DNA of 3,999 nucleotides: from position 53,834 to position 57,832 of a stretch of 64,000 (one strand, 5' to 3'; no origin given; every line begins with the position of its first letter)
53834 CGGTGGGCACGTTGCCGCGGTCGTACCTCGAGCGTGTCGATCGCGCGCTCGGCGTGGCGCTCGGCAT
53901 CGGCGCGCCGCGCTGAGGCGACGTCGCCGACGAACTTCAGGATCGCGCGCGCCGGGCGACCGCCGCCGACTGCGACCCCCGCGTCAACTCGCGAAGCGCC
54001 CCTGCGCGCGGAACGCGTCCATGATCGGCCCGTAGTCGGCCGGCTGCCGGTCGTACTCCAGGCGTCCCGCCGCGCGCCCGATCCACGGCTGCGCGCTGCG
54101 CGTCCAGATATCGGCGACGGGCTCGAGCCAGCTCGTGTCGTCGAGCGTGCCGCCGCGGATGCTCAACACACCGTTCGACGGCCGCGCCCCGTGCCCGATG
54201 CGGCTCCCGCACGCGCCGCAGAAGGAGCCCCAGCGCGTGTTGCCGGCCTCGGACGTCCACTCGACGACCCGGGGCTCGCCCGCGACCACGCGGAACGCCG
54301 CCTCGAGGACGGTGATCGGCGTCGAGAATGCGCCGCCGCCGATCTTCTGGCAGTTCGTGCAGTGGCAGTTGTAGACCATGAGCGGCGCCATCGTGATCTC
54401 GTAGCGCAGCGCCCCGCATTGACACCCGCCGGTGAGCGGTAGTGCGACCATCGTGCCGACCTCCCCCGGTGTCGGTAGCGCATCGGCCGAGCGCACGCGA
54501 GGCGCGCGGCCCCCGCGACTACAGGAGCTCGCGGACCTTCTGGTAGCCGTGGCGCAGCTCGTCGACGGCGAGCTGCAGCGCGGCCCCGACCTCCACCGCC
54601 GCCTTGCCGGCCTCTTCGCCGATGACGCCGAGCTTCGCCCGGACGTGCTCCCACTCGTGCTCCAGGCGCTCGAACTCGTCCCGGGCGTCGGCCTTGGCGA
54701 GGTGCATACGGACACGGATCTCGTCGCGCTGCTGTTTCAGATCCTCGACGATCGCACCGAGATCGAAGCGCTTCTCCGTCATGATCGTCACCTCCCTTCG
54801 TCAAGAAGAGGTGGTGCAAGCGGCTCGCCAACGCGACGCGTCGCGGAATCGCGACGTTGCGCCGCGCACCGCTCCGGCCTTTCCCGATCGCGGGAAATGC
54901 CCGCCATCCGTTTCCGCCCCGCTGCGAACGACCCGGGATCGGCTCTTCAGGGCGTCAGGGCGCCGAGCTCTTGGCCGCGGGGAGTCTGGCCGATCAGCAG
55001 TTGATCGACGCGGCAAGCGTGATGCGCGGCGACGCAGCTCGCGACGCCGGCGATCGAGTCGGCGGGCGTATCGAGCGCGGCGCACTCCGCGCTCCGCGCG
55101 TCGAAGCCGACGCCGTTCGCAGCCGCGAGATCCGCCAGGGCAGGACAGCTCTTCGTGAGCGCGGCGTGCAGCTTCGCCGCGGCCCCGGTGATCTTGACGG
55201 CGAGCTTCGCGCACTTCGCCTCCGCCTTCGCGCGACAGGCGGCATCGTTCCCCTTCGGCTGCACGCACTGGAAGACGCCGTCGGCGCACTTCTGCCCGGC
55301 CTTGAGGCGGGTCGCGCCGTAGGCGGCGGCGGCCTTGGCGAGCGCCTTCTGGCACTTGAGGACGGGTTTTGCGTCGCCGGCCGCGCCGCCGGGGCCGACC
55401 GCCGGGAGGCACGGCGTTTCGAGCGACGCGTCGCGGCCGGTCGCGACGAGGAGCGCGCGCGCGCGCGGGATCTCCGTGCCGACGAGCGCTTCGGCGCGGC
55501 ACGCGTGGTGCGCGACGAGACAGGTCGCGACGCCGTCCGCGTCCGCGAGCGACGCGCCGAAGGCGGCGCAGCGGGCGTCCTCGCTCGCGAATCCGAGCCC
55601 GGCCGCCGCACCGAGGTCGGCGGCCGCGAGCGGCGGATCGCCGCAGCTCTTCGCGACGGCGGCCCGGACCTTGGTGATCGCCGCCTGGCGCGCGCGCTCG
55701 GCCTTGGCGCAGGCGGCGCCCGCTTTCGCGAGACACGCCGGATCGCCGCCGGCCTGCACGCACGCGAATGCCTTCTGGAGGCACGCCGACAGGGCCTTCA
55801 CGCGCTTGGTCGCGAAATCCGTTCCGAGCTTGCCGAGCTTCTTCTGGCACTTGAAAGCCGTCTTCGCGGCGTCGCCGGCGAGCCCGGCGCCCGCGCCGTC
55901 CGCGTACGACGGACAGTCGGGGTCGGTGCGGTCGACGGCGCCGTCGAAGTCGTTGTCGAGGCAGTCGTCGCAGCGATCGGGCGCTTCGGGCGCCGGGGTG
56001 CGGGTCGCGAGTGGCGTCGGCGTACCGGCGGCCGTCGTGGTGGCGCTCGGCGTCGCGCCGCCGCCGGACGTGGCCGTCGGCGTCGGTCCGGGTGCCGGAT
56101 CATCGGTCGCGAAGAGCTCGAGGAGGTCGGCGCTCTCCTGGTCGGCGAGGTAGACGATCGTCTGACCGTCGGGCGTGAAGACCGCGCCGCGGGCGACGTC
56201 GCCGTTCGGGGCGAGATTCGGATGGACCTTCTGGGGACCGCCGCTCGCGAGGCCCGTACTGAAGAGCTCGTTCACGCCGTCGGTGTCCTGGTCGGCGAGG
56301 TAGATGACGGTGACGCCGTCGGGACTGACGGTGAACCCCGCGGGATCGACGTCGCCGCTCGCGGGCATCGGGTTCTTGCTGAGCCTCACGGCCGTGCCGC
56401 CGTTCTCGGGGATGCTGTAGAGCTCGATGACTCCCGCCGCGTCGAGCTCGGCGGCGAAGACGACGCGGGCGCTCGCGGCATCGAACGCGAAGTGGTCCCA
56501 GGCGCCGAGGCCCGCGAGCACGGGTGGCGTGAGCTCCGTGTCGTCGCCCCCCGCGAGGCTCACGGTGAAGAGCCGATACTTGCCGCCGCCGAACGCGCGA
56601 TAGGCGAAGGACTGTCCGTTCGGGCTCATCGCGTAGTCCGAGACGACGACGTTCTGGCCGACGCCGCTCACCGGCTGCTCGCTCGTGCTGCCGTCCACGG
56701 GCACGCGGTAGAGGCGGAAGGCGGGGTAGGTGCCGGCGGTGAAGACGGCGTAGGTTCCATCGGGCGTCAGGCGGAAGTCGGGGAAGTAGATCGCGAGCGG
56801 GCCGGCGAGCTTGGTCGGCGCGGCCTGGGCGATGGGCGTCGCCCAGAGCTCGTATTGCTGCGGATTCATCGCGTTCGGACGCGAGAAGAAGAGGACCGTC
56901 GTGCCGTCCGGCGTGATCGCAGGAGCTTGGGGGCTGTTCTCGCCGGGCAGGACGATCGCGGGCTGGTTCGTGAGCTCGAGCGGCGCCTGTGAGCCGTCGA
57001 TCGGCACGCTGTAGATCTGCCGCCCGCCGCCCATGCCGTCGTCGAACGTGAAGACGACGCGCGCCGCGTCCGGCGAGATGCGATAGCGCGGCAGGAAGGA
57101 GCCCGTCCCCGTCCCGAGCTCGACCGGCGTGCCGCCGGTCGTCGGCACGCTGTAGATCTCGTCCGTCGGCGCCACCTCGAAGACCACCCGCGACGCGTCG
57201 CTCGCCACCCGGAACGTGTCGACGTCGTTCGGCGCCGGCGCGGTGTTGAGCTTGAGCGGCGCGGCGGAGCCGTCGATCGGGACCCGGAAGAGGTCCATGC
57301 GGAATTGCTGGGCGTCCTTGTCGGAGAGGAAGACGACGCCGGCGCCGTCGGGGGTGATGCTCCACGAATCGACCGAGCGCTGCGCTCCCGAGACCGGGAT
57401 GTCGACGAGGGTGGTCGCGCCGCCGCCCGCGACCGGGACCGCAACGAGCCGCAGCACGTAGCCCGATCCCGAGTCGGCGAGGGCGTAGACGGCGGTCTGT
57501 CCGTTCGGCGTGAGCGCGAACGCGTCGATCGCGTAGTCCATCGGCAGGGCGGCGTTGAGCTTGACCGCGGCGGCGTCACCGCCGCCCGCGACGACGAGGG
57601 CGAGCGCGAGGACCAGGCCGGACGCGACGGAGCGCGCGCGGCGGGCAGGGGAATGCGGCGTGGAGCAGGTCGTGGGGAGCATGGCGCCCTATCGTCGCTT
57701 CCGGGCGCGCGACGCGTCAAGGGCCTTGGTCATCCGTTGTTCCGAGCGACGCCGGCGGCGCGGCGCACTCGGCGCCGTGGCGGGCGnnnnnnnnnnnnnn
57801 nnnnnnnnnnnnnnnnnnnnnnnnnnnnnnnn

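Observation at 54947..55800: Recurrent uncharacterised Cys-rich domain (ending C-[LIV]-x-x-[HR]-H-x-C) shared by three secreted proteins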

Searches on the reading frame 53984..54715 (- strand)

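Call 51: search_protein_families(library=pfam, proteins=[window:53984-54715:-], max_evalue=0.00001)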
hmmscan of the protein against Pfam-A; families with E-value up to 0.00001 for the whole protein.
window:53984-54715:- (243 aa): 1 family
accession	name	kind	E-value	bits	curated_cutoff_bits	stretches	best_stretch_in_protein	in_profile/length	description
PF04828.22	GFA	-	1e-30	106.6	24.3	1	94-206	2-114/115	Glutathione-dependent formaldehyde-activating enzyme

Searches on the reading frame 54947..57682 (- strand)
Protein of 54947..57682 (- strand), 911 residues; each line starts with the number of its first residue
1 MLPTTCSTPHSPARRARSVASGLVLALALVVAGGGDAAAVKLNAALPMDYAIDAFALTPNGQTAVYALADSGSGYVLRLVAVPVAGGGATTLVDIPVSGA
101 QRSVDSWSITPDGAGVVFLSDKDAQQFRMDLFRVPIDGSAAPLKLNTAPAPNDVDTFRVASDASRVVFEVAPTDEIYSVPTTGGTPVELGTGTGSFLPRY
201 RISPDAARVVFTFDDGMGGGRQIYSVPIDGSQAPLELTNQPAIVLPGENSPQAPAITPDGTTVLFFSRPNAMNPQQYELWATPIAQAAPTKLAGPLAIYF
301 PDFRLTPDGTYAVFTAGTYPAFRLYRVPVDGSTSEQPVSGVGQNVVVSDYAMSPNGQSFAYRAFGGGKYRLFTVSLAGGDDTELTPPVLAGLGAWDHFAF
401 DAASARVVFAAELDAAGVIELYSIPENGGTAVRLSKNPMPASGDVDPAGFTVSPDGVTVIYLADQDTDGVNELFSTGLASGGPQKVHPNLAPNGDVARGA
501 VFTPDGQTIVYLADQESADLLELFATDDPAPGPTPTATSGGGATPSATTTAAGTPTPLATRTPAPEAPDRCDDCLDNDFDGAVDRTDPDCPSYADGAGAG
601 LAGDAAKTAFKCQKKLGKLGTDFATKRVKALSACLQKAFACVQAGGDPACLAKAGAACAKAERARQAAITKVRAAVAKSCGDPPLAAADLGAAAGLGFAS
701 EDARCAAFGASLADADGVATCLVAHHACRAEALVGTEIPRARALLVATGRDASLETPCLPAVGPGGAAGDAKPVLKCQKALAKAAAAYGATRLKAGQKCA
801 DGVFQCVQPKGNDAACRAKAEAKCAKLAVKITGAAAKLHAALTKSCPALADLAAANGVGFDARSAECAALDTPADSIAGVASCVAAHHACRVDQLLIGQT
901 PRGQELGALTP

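Call 4: search_protein_families(library=pfam, proteins=[window:54947-57682:-], max_evalue=0.1)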
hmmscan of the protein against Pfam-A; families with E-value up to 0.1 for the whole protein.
window:54947-57682:- (911 aa): 2 families
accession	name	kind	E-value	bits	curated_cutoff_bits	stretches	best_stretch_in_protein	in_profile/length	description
PF07676.18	PD40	-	1.5e-14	54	20.9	0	253-270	13-30/38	WD40-like Beta Propeller Repeat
PF00930.27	DPPIV_N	-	0.026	13.7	22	0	365-442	256-333/354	Dipeptidyl peptidase IV (DPP IV) N-terminal region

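Call 5: search_protein_families(library=ncbifam, proteins=[window:54947-57682:-], max_evalue=0.1)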
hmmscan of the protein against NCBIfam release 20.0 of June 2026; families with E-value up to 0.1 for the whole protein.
window:54947-57682:- (911 aa): 4 families
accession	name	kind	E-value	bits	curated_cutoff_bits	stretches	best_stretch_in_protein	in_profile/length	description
TIGR02800.1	propeller_TolB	equivalog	3.9e-11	42.5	343.15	3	159-342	242-410/418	Tol-Pal system beta propeller repeat protein TolB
NF033523.0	lasso_peptidase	equivalog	2.7e-07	29.7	400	1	101-174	89-154/638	Atxe2 family lasso peptide isopeptidase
NF002183.0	PRK01029.1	equivalog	4e-05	22.8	405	0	202-268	288-346/429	Tol-Pal system protein TolB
NF033662.1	acid_disulf_rpt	repeat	0.0018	18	41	1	570-592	6-28/32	acidic double-disulfide repeat-containing protein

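Call 42: find_encoding_contigs(protein=window:54947-57682:-, flank=10000, max_places=3)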
Protein window:54947-57682:- (911 aa): no gene with exactly this product is on record in the collection.
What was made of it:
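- Tried and rejected: Protein A itself is not in the contig index (call 42).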
